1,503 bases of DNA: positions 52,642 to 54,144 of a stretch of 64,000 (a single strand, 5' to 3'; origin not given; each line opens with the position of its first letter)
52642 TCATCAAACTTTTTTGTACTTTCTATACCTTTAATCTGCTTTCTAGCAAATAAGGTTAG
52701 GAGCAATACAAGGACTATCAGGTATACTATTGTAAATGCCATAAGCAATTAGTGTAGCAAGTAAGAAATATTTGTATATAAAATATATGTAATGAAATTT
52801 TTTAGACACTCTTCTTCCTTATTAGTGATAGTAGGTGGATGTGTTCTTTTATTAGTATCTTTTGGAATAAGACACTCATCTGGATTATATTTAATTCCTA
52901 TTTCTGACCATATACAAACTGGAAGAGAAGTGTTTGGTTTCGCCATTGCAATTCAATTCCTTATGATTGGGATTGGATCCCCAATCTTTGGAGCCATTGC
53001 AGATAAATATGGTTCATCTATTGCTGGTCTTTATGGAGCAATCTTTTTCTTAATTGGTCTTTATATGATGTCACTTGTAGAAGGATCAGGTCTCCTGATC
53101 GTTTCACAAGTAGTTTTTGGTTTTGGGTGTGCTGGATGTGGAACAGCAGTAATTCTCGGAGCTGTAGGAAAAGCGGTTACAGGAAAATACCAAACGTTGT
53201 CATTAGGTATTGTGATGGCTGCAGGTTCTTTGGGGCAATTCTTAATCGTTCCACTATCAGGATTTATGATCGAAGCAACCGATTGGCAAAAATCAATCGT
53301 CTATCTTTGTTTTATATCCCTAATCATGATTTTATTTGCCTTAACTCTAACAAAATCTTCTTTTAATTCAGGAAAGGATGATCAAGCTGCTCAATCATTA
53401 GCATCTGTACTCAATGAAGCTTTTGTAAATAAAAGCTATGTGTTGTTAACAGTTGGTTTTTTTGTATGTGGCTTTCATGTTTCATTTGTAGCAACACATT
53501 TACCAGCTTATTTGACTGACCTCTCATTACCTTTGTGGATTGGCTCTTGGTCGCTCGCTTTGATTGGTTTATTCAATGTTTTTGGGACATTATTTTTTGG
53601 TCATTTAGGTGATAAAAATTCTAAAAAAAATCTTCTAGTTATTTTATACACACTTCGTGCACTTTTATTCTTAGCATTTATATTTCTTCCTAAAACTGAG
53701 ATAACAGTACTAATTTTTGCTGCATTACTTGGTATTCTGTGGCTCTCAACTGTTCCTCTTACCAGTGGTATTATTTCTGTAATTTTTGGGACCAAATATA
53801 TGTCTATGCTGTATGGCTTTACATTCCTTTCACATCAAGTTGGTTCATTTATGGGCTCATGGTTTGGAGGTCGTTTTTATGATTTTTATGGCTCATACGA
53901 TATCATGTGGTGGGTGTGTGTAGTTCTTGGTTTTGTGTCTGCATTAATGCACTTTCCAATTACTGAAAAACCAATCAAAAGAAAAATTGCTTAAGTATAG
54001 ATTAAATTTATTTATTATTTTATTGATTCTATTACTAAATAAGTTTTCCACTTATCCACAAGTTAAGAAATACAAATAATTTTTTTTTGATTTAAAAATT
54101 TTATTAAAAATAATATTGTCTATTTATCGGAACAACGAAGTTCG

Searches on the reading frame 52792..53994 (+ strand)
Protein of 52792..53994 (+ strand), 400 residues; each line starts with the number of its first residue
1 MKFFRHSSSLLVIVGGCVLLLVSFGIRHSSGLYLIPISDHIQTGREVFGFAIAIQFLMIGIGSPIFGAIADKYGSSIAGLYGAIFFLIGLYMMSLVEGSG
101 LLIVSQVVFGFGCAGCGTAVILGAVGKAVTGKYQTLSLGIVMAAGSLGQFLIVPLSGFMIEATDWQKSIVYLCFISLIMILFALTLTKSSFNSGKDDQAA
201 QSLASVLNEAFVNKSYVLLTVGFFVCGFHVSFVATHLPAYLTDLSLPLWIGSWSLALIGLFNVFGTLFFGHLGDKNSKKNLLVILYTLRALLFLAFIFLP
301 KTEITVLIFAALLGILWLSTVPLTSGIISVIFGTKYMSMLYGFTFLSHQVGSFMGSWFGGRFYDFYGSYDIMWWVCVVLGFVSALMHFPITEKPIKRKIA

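Call 10: search_protein_families(library=pfam, proteins=[window:52792-53994:+])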
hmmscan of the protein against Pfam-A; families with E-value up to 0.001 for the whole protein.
window:52792-53994:+ (400 aa): 2 families
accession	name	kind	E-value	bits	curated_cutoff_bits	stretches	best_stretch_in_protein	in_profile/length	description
PF07690.21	MFS_1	-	2.1e-35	122.7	33.4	1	19-355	5-346/347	Major Facilitator Superfamily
PF12832.13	MFS_1_like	-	8.7e-10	38.6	25.2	1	49-368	37-367/373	MFS_1 like family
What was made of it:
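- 52792..53994 (+): MFS transporter gene, the usual upstream neighbour of the RNA (lineages A, B, C, E and L366). Pfam MFS_1 (call 10).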

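Call 19: search_protein_families(library=ncbifam, proteins=[window:52792-53994:+], max_evalue=0.01)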
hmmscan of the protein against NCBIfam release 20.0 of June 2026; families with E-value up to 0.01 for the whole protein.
window:52792-53994:+ (400 aa): 14 families
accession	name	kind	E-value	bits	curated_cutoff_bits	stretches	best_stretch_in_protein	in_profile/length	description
NF049980.1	SfMCT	equivalog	1.1e-25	90.1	320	1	12-379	3-378/378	L-lactate MFS transporter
TIGR00890.1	2A0111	subfamily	2.5e-24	85.9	374.85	1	12-384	4-375/377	oxalate/formate antiport family MFS transporter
TIGR04259.1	oxa_formateAnti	equivalog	3e-14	52.7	335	1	14-388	6-389/405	oxalate/formate MFS antiporter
TIGR00880.1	2_A_01_02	superfamily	6.7e-13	49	131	2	57-184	9-135/141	multidrug resistance protein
NF038246.1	bile_salt_MFS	equivalog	9.3e-11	41.2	400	1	12-382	5-398/408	conjugated bile salt MFS transporter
TIGR00895.1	2A0115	subfamily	3.4e-06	26.2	418.55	1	195-360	231-395/398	aromatic acid/H+ symport family MFS transporter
NF041228.1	BagJ_FevB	exception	4.6e-06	25.9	800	1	21-195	30-200/452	bagremycin/ferroverdin transporter BagJ/FevB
NF008963.0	PRK12307.1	equivalog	8.4e-06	25.2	637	1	53-317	60-333/426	MFS transporter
TIGR00710.1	efflux_Bcr_CflA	subfamily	9.6e-06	25.3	200.9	1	37-319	31-310/385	Bcr/CflA family efflux MFS transporter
NF011571.1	PRK14995.1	subfamily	0.00017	20.5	701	1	56-201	52-194/493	SmvA family efflux MFS transporter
NF038077.1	MFS_export_MxcK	equivalog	0.00031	19.9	525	1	89-316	89-314/405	myxochelin export MFS transporter MxcK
NF033134.0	cmlA_floR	equivalog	0.00046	19.7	450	1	19-225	13-219/388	CmlA/FloR family chloramphenicol efflux MFS transporter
TIGR00891.1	2A0112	subfamily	0.00074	18.7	552.9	1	41-190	42-188/405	sialate:H+ symport family MFS transporter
NF003024.0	PRK03893.1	subfamily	0.0031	16.4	604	1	55-189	65-194/497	sialate:H+ symport family MFS transporter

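Call 50: find_homologous_proteins(query=window:52792-53994:+, max_evalue=1e-40)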
Query window:52792-53994:+ (400 aa): 7990 proteins with E <= 1e-40 among 8000 candidates; the best 120 are listed.
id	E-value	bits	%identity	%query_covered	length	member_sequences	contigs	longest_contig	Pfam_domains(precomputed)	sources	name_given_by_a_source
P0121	3.5e-251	851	99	100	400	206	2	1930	PF12832.14,PF07690.22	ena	-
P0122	9.4e-246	834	96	100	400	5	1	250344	PF12832.14,PF07690.22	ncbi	-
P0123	3.5e-226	769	88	100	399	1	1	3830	PF12832.14,PF07690.22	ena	-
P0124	1.6e-225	767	87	100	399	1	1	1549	PF12832.14,PF07690.22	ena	-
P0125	7.3e-225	765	87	100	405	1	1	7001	PF12832.14,PF07690.22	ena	-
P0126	7.6e-225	765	87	100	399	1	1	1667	PF12832.14,PF07690.22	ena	-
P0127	1.9e-224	763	88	100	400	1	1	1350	PF12832.14,PF07690.22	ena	-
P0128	2.0e-224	763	87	100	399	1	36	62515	PF12832.14,PF07690.22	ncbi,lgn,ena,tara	tara:strand:- start:14 stop:1213 length:1200 start_codon:yes stop_codon:yes gene_type:complete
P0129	2.1e-224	763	87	100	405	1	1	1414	PF12832.14,PF07690.22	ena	-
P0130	2.1e-224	763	87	100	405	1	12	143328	PF12832.14,PF07690.22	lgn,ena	-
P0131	2.1e-224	763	87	100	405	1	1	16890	PF12832.14,PF07690.22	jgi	-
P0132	2.2e-224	763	87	100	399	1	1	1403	PF12832.14,PF07690.22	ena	-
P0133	2.2e-224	763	87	100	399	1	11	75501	PF12832.14,PF07690.22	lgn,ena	-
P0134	2.4e-224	763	87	100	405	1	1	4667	PF12832.14,PF07690.22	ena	-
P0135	2.4e-224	763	87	100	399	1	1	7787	PF12832.14,PF07690.22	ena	-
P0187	1.4e-217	741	85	99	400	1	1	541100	PF12832.14,PF07690.22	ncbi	-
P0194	2.9e-211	720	83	99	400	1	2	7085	PF12832.14,PF07690.22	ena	-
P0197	6.0e-203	693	79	99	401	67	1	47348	PF12832.14,PF07690.22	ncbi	-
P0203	1.2e-194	665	77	100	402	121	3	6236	PF12832.14,PF07690.22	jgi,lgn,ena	jgi:predicted MFS family arabinose efflux permease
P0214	1.6e-192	658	75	99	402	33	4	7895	PF12832.14,PF07690.22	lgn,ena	-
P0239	3.0e-187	641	73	98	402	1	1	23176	PF12832.14,PF07690.22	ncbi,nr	ncbi:MAG: MFS transporter [Pelagibacterales bacterium]|nr:MFS transporter [Pelagibacterales bacteriu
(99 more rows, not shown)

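Call 51: find_encoding_contigs(protein=P0128, flank=1500, max_places=6)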
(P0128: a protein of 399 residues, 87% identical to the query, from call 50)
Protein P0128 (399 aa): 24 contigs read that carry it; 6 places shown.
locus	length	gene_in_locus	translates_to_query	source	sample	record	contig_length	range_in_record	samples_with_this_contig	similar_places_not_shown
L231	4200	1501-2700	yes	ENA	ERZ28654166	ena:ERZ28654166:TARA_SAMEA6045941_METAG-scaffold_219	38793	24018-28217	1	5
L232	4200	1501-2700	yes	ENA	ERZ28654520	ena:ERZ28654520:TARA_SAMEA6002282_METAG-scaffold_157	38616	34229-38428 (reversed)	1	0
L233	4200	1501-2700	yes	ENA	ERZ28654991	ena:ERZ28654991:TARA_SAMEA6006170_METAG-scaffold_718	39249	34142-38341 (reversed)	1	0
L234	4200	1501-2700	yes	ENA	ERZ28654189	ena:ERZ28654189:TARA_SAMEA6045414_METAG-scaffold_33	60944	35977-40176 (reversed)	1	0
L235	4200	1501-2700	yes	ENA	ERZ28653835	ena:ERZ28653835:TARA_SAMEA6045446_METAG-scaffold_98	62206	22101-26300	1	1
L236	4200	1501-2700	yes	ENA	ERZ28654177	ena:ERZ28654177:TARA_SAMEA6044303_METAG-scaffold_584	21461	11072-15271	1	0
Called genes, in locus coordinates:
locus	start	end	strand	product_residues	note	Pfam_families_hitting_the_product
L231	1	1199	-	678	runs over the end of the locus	PF04960:Glutaminase, PF12796:Ank_2 (weak), PF13637:Ank_4 (weak), PF12796:Ank_2, PF13637:Ank_4 (weak), PF13857:Ank_5, PF00023:Ank (weak), PF13637:Ank_4 (weak), +2 more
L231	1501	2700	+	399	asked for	PF07690:MFS_1, PF12832:MFS_1_like, PF07690:MFS_1 (weak)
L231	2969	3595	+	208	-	PF01810:LysE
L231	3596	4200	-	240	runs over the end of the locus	PF17645:Amdase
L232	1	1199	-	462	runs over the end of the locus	?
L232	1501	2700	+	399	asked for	PF07690:MFS_1, PF12832:MFS_1_like, PF07690:MFS_1 (weak)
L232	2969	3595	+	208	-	PF01810:LysE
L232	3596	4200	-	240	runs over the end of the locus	PF17645:Amdase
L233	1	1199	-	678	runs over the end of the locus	PF04960:Glutaminase, PF12796:Ank_2 (weak), PF13637:Ank_4 (weak), PF12796:Ank_2, PF13637:Ank_4 (weak), PF13857:Ank_5, PF00023:Ank (weak), PF13637:Ank_4 (weak), +2 more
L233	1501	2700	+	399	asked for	PF07690:MFS_1, PF12832:MFS_1_like, PF07690:MFS_1 (weak)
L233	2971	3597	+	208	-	PF01810:LysE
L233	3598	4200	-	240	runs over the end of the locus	PF17645:Amdase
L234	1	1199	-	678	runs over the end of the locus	PF04960:Glutaminase, PF12796:Ank_2 (weak), PF13637:Ank_4 (weak), PF12796:Ank_2, PF13637:Ank_4 (weak), PF13857:Ank_5, PF00023:Ank (weak), PF13637:Ank_4 (weak), +1 more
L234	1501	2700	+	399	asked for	PF07690:MFS_1, PF12832:MFS_1_like, PF07690:MFS_1 (weak)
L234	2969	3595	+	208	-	PF01810:LysE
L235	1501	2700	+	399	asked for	PF07690:MFS_1, PF12832:MFS_1_like, PF07690:MFS_1 (weak)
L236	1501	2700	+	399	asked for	PF07690:MFS_1, PF12832:MFS_1_like, PF07690:MFS_1 (weak)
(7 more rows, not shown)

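Call 52: find_encoding_contigs(protein=P0194, flank=1500, max_places=3)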
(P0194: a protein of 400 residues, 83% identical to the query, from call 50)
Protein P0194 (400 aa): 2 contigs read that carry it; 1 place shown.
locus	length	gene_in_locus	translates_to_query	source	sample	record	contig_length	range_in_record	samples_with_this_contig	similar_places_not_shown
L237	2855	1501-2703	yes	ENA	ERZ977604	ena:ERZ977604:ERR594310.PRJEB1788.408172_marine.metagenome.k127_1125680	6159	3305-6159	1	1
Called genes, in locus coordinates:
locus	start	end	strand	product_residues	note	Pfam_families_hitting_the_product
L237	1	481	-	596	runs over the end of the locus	PF01019:G_glu_transpept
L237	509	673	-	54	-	-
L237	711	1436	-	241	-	PF05050:Methyltransf_21 (weak)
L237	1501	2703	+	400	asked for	PF07690:MFS_1, PF12832:MFS_1_like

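Call 53: find_encoding_contigs(protein=P0203, flank=1500, max_places=4)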
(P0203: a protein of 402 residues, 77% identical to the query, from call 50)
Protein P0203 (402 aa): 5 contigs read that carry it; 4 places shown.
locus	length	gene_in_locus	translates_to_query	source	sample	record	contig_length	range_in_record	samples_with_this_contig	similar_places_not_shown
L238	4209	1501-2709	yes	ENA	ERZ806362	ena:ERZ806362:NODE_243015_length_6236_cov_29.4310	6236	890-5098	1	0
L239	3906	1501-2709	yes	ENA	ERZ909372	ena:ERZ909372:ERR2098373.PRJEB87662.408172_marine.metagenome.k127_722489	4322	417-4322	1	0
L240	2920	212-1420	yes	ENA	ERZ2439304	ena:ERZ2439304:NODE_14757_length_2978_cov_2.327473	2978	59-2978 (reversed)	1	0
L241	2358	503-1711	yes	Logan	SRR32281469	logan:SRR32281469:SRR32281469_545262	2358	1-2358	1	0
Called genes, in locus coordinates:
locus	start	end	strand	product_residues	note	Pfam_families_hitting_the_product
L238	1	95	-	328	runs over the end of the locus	?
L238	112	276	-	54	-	-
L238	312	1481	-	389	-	PF03441:FAD_binding_7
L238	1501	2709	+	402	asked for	PF12832:MFS_1_like, PF07690:MFS_1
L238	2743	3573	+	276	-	PF04116:FA_hydroxylase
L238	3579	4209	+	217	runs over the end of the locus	PF00730:HhH-GPD, PF00633:HHH (faint)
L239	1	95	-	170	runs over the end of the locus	?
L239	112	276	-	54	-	-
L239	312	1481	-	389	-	PF03441:FAD_binding_7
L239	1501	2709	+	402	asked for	PF12832:MFS_1_like, PF07690:MFS_1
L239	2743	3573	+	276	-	PF04116:FA_hydroxylase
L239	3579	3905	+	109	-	?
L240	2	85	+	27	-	?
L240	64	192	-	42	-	-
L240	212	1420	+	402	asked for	PF12832:MFS_1_like, PF07690:MFS_1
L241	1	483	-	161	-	?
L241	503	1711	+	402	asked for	PF12832:MFS_1_like, PF07690:MFS_1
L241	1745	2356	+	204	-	?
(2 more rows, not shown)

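Call 54: find_encoding_contigs(protein=P0214, flank=1500, max_places=4)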
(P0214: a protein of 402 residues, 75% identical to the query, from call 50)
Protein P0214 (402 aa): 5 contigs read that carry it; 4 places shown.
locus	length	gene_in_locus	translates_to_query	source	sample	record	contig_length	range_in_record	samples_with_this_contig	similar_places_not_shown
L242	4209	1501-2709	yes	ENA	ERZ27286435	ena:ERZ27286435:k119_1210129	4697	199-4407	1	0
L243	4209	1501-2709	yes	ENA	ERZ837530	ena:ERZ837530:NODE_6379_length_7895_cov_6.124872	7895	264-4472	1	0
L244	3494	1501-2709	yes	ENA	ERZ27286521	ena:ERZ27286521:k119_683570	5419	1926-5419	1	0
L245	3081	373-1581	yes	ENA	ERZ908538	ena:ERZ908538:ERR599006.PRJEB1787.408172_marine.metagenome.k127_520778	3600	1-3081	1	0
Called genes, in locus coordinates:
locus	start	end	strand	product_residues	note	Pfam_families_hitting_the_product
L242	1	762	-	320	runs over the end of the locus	?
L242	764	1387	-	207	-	PF01810:LysE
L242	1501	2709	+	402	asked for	PF07690:MFS_1, PF12832:MFS_1_like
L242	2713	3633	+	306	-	PF01734:Patatin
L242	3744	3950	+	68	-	PF00313:CSD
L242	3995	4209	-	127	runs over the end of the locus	-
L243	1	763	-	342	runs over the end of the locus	?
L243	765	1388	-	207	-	PF01810:LysE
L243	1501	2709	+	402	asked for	PF07690:MFS_1, PF12832:MFS_1_like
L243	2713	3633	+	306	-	PF01734:Patatin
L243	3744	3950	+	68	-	PF00313:CSD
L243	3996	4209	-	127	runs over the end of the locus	-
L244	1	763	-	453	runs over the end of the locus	PF01554:MatE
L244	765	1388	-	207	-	PF01810:LysE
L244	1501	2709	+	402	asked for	PF07690:MFS_1, PF12832:MFS_1_like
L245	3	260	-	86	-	?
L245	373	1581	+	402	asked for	PF07690:MFS_1, PF12832:MFS_1_like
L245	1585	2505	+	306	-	PF01734:Patatin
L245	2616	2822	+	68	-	PF00313:CSD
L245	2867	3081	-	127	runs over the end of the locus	-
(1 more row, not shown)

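Call 77: find_encoding_contigs(protein=P0197, flank=2000, max_places=3)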
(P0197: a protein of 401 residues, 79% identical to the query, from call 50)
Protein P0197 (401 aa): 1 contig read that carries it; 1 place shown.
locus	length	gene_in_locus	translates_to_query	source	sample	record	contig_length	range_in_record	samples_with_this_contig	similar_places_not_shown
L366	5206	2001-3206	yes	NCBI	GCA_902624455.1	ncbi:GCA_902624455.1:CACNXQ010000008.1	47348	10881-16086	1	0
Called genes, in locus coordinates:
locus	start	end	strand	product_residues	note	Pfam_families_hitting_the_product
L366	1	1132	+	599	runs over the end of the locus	PF00009:GTP_EFTU, PF03144:GTP_EFTU_D2, PF14492:EFG_III (weak), PF00679:EFG_C, PF06421:LepA_C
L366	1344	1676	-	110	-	-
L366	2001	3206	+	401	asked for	PF07690:MFS_1, PF12832:MFS_1_like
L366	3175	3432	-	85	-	-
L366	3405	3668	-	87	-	-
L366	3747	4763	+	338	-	PF00291:PALP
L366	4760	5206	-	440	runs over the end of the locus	PF03109:ABC1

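Call 78: find_encoding_contigs(protein=P0187, flank=2000, max_places=3)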
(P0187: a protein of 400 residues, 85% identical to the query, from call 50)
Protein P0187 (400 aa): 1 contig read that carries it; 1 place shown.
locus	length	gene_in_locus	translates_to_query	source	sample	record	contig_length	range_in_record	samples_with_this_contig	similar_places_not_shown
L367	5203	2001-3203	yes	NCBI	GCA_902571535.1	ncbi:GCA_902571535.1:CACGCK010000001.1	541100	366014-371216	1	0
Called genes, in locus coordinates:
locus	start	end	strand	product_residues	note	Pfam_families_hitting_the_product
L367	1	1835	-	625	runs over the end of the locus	PF01019:G_glu_transpept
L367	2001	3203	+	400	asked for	PF07690:MFS_1, PF12832:MFS_1_like, PF07690:MFS_1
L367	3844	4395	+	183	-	PF01810:LysE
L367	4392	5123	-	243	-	PF17645:Amdase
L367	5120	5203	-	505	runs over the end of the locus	PF01039:Carboxyl_trans, PF03255:ACCA (weak)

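Call 79: find_encoding_contigs(protein=P0239, flank=2000, max_places=3)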
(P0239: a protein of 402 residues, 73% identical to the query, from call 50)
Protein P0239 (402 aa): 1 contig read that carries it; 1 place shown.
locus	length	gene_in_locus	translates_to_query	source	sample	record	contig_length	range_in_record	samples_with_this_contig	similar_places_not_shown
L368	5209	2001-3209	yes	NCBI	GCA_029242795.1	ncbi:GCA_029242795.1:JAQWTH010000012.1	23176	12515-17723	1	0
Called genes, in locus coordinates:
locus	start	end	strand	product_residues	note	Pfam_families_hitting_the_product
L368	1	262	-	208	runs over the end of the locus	PF01810:LysE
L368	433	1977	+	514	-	PF00270:DEAD, PF04851:ResIII, PF00271:Helicase_C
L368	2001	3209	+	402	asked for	PF07690:MFS_1, PF12832:MFS_1_like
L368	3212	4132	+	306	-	PF01734:Patatin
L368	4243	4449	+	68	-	PF00313:CSD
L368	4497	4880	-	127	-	-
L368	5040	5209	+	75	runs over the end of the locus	-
